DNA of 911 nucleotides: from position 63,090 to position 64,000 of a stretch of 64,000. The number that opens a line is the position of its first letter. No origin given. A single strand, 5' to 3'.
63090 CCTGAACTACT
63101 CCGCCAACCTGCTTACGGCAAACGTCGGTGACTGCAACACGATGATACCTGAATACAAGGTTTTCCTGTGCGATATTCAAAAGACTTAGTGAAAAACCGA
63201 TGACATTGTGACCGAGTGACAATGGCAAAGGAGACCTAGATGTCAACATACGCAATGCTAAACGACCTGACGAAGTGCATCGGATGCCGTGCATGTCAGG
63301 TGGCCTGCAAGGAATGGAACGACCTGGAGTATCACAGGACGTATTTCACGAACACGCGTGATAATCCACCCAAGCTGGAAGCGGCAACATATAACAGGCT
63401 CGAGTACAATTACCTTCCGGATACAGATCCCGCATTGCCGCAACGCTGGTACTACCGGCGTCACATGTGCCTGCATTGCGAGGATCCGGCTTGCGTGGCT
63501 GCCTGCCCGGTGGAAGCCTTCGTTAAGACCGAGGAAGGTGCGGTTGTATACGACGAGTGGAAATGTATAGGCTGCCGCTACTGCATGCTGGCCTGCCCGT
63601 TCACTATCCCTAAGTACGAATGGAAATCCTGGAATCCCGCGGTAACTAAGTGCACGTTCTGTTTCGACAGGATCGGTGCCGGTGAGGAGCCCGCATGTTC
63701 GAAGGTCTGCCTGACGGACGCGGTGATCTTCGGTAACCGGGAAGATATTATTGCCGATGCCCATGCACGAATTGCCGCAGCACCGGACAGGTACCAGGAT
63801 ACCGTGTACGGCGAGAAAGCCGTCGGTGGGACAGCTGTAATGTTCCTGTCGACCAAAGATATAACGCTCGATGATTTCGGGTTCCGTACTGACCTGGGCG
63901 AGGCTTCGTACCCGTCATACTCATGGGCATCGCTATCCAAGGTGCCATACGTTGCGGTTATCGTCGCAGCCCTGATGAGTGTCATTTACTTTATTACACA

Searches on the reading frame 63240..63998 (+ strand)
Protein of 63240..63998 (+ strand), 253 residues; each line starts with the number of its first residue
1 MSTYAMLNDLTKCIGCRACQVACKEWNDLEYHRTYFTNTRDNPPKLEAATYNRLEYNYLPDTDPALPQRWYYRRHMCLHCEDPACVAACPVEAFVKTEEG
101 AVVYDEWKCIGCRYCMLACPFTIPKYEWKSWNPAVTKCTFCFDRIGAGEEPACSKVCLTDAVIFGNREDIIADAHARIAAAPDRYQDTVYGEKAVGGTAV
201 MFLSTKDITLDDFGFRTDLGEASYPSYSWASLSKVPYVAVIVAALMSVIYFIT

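Call 4: search_protein_families(library=pfam, proteins=[window:63240-63998:+])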
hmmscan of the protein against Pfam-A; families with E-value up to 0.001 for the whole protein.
window:63240-63998:+ (253 aa): 10 families
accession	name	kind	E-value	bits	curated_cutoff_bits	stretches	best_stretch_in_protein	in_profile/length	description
PF13247.11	Fer4_11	-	3.5e-24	85.3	26.2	1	69-167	2-100/100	4Fe-4S dicluster domain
PF12838.12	Fer4_7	-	1.1e-14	55.1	27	2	12-93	1-52/52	4Fe-4S dicluster domain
PF13237.11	Fer4_10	-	1e-11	45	25.5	2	72-120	4-53/53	4Fe-4S dicluster domain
PF13187.11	Fer4_9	-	8.5e-11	42.2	27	1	12-92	1-50/52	4Fe-4S dicluster domain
PF12797.12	Fer4_2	-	2.2e-10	40.2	24.5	2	101-121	2-22/22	4Fe-4S binding domain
PF12837.12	Fer4_6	-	4.7e-09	36.2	25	1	102-121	2-21/24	4Fe-4S binding domain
PF14697.11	Fer4_21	-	1.1e-06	29.2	35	1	74-121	5-53/59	4Fe-4S dicluster domain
PF13183.11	Fer4_8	-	1.1e-05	26.3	27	1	10-92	2-67/68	4Fe-4S dicluster domain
PF00037.32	Fer4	-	0.00013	22.1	21.1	1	104-121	3-20/24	4Fe-4S binding domain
PF12798.12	Fer4_3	-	0.00063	20.8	27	0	109-121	1-13/15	4Fe-4S binding domain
